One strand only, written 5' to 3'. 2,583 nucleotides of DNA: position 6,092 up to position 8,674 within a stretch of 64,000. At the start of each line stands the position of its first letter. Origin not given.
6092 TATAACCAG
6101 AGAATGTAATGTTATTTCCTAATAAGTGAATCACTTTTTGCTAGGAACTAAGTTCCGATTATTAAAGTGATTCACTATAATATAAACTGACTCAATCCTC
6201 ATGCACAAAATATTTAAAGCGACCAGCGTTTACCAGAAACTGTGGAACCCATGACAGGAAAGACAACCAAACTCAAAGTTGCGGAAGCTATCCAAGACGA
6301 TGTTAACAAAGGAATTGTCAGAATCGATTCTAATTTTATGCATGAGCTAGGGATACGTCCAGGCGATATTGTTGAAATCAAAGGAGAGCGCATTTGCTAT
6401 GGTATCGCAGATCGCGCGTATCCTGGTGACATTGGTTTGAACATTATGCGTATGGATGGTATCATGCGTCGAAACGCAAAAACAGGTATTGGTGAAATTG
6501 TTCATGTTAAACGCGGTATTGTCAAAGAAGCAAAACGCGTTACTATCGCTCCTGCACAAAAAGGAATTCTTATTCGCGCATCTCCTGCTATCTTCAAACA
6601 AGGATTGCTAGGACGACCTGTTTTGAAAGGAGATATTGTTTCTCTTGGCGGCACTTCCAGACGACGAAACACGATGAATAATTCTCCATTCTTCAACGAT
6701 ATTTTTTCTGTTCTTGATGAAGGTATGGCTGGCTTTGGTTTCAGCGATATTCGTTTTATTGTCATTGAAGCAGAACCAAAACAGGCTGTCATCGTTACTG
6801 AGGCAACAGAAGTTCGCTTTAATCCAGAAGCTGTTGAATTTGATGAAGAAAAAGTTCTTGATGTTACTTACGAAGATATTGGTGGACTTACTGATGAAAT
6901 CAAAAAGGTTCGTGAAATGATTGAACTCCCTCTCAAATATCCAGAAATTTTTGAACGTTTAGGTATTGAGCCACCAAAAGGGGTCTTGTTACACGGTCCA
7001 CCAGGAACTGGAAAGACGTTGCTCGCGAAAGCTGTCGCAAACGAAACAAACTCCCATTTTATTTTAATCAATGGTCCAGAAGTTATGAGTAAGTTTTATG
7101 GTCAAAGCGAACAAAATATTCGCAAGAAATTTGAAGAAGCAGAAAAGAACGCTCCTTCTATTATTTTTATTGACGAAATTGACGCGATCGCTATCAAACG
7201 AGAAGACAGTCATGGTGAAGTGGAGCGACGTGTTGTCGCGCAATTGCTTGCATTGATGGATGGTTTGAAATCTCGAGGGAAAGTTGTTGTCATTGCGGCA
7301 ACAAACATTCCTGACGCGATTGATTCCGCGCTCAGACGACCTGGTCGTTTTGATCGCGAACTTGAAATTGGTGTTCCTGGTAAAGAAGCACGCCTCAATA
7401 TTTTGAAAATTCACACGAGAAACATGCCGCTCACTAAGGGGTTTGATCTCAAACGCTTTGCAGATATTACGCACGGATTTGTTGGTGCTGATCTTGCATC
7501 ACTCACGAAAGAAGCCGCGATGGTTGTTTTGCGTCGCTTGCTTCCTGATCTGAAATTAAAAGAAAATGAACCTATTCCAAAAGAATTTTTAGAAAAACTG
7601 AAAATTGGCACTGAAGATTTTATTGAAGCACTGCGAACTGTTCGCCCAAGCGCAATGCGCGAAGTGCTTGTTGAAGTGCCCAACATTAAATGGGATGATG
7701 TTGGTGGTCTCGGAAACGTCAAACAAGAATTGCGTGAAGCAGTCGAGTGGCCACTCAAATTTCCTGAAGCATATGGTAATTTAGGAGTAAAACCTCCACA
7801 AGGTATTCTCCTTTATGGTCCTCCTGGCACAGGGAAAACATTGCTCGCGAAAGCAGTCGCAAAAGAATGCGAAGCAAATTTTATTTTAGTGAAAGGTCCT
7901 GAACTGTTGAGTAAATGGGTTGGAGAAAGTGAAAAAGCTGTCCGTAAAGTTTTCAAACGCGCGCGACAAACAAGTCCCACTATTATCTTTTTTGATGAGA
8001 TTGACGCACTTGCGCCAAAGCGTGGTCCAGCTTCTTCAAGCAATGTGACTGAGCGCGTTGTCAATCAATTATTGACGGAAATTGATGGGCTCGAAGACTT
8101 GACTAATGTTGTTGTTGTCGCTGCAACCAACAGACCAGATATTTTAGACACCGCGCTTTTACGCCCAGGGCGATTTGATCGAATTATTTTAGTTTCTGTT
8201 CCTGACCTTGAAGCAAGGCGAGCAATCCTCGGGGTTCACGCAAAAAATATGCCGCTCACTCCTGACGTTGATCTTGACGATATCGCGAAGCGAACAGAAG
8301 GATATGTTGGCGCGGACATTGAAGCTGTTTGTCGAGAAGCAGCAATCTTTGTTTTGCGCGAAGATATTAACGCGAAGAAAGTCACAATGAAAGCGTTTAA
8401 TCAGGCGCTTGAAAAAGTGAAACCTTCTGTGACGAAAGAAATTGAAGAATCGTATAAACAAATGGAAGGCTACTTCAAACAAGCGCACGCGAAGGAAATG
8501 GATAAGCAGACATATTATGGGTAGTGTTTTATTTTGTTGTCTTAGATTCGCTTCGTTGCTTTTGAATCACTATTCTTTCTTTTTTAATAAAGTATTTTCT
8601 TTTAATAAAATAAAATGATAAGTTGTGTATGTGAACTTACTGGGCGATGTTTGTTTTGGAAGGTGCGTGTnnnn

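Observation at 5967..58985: Five-copy intergenic hairpin element with compensatory stem changes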

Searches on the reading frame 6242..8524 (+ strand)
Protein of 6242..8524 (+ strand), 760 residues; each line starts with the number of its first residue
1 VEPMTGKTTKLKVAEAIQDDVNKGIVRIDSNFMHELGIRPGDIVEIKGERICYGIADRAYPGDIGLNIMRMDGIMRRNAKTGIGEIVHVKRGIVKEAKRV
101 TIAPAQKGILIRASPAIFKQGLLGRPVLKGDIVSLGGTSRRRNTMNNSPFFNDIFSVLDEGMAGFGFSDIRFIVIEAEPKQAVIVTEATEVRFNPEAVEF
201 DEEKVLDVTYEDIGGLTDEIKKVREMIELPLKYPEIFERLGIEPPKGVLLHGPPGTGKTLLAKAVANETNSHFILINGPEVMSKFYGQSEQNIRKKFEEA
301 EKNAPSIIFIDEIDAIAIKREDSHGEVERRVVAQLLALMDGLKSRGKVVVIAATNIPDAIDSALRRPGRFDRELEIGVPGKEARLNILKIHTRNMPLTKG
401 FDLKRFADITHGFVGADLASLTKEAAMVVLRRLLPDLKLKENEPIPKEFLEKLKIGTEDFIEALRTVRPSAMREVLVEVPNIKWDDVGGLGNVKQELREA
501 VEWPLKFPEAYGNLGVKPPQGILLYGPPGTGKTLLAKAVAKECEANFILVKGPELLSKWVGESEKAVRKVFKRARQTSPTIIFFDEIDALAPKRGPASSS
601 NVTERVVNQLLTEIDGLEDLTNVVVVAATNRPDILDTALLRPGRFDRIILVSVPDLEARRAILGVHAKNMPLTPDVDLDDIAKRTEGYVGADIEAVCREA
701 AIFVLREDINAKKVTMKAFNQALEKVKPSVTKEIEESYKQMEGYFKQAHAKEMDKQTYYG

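Call 12: search_protein_families(library=pfam, proteins=[window:6242-8524:+])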
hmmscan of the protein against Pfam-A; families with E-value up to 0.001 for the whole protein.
window:6242-8524:+ (760 aa): 48 families (the best 25 are shown)
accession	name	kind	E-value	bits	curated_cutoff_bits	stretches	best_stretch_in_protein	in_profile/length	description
PF00004.35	AAA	-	7.2e-99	327.8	21.2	2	522-652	1-130/131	ATPase family associated with various cellular activities (AAA)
PF17862.7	AAA_lid_3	-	1.2e-31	108.2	27.2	2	675-720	1-44/45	AAA+ lid domain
PF02359.24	CDC48_N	-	1.4e-23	83.3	35.1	1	10-91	1-82/85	Cell division protein 48 (CDC48), N-terminal domain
PF13191.12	AAA_16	-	1.1e-15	59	32.6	2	238-350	17-136/167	AAA ATPase domain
PF07728.20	AAA_5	-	1e-14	55.2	22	2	522-633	2-125/139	AAA domain (dynein-related subfamily)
PF05496.18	RuvB_N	-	2.5e-14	53.8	27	2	246-319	34-99/159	Holliday junction DNA helicase RuvB P-loop domain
PF07724.20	AAA_2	-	5.4e-14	53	27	2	248-341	6-101/166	AAA domain (Cdc48 subfamily)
PF13671.12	AAA_33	-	1.9e-12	48.1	27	1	248-356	2-80/143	AAA domain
PF13401.12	AAA_22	-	4.9e-12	46.7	27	1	248-283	8-46/130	AAA domain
PF13173.12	AAA_14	-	3e-11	43.9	27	1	248-316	5-74/129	AAA domain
PF06068.19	TIP49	-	1.2e-10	41.5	23.8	1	246-290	51-97/347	TIP49 P-loop domain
PF20720.3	nSTAND3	-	3.4e-09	37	27.2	0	522-653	20-137/155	Novel STAND NTPase 3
PF23902.1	AAA_lid_PRS2_C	-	3.1e-08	34.1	34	0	382-418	2-38/73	PRS2 AAA+ lid C-terminal domain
PF00910.28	RNA_helicase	-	4.7e-08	33.9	21.5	0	248-283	1-36/105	RNA helicase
PF00005.33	ABC_tran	-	5.1e-08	34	25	0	513-598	5-80/137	ABC transporter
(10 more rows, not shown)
